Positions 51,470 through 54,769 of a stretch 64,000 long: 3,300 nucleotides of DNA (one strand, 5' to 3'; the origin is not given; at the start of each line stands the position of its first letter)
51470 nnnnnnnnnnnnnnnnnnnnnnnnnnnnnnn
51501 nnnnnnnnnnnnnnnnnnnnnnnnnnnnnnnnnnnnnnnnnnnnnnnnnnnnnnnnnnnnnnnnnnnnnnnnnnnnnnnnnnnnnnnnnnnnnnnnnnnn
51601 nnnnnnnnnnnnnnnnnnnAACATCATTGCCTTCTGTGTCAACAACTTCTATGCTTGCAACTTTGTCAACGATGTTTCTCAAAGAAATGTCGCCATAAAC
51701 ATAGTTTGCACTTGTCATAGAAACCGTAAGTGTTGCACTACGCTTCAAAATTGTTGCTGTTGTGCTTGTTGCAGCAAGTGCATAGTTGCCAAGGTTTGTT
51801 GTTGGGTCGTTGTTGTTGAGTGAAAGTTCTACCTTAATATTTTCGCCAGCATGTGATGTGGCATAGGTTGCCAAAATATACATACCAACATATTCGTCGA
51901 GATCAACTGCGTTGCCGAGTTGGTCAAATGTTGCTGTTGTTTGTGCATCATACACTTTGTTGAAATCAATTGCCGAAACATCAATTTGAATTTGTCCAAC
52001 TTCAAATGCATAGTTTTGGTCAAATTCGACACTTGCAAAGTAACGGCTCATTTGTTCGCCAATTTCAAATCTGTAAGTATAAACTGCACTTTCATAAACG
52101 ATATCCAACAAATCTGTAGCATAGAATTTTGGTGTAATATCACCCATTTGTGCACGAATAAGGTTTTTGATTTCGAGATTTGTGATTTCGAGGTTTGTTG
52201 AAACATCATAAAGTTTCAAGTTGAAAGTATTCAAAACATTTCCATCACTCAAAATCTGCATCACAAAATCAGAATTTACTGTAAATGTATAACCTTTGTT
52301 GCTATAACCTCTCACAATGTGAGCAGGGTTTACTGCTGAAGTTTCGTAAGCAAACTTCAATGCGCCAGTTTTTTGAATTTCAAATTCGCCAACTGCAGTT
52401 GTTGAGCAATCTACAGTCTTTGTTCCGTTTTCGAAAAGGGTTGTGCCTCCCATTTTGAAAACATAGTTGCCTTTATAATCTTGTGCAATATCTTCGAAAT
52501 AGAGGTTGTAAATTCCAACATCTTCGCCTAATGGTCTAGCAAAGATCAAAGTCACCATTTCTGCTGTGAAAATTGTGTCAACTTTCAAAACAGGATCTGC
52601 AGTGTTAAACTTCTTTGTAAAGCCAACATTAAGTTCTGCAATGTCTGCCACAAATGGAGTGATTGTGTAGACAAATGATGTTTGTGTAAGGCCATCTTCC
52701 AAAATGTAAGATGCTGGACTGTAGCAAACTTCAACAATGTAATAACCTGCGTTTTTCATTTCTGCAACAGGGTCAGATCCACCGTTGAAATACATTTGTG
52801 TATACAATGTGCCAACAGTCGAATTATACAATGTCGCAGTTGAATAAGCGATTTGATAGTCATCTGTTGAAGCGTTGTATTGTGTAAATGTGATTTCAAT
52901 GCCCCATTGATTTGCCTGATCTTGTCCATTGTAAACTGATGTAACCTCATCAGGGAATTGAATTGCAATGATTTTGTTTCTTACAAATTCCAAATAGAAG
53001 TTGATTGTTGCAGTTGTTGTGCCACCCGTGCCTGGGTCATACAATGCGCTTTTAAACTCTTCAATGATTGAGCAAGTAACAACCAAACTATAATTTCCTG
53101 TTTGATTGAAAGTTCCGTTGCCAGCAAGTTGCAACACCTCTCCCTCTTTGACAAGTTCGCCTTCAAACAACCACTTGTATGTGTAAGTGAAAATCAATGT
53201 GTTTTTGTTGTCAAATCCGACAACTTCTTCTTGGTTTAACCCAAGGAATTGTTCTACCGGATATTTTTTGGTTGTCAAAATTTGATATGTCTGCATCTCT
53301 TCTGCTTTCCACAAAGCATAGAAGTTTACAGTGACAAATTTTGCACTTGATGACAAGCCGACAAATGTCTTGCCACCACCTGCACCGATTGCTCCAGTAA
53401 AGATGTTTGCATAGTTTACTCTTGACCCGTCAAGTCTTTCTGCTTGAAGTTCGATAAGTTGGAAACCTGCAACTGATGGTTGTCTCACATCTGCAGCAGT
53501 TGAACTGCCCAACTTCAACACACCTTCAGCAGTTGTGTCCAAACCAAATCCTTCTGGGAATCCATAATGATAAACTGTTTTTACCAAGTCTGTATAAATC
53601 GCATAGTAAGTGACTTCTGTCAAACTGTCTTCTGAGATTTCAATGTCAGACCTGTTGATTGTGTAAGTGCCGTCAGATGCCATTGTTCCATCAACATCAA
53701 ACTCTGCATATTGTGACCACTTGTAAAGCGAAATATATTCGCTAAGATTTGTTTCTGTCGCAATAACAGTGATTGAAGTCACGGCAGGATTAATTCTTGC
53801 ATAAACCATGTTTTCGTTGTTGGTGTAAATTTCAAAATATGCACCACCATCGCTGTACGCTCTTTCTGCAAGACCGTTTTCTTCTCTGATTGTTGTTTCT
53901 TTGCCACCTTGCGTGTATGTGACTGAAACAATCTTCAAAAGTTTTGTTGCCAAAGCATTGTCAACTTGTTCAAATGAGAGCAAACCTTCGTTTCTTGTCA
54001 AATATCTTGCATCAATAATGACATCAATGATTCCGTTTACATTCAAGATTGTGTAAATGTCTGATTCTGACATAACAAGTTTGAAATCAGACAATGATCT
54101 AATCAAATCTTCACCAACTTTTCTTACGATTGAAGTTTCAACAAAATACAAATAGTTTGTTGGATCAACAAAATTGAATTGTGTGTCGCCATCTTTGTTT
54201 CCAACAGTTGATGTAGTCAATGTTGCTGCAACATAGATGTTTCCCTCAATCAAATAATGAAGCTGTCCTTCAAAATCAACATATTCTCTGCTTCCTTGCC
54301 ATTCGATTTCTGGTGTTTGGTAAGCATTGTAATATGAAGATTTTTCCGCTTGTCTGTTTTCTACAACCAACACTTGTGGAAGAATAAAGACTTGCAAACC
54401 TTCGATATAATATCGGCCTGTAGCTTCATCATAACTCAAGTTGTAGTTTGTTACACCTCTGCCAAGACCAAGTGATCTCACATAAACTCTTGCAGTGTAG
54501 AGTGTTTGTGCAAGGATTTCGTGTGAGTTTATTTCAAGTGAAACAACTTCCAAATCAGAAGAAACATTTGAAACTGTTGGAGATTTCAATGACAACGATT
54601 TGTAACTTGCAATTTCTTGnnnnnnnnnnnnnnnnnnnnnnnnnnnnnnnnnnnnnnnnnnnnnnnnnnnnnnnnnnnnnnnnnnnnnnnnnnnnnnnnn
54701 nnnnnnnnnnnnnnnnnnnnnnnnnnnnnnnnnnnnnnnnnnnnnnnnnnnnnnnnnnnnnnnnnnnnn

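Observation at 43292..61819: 18.5-kb single ORF (6175 aa): an adhesin-like giant book-ended by the same GLUG-type head module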

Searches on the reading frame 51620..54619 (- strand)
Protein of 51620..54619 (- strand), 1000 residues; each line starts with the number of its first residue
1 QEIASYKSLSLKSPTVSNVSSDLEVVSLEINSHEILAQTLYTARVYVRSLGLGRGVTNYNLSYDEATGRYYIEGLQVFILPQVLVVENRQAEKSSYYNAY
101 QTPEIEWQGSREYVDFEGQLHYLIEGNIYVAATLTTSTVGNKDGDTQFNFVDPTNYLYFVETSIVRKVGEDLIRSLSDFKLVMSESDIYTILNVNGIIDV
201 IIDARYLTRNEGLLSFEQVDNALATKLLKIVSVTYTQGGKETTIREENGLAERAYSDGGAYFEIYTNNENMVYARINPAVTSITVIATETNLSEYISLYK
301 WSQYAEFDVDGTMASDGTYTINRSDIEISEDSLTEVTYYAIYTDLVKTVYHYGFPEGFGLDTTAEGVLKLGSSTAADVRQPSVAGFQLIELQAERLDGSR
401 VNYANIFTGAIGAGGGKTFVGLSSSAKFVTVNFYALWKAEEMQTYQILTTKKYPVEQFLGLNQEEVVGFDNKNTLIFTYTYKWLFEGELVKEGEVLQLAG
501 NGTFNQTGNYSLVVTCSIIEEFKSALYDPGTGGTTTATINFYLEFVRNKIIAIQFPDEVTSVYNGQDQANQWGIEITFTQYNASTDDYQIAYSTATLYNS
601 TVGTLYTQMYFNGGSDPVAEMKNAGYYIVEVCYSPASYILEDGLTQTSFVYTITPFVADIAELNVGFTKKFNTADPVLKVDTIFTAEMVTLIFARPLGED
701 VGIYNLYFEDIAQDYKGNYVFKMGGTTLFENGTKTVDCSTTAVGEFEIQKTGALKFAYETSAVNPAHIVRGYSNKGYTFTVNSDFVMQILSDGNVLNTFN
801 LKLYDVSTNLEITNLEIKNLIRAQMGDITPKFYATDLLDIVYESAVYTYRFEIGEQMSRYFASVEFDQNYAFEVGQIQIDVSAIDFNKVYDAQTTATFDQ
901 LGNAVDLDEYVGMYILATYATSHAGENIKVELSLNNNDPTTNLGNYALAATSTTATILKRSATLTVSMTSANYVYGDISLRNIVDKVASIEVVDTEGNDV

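Call 5: search_protein_families(library=pfam, proteins=[window:51620-54619:-], max_evalue=1)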
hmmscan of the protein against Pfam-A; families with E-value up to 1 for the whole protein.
window:51620-54619:- (1000 aa): 3 families
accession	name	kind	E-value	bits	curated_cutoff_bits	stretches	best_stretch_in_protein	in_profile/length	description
PF18657.6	YDG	-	0.0046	17.6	25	2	885-952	12-84/85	YDG domain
PF03197.19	FRD2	-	0.07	14.3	29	1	242-300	28-91/96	Bacteriophage FRD2 protein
PF23008.3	FN3_Tor_3rd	-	0.19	12.2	30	1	555-614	3-61/92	Tyrosine-protein kinase receptor torso, third FN3 domain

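Call 27: search_protein_families(library=ncbifam, proteins=[window:51620-54619:-], max_evalue=1)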
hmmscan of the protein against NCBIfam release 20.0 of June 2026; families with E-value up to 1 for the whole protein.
window:51620-54619:- (1000 aa): 2 families
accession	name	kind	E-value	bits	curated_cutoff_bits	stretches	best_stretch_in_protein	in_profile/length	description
NF006284.1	PRK08456.1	equivalog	0.1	11.8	380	1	177-249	61-129/252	flagellar motor stator protein MotA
NF011131.0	PRK14553.2-4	equivalog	0.12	12.6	225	1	184-222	35-73/113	ribosomal-processing cysteine protease Prp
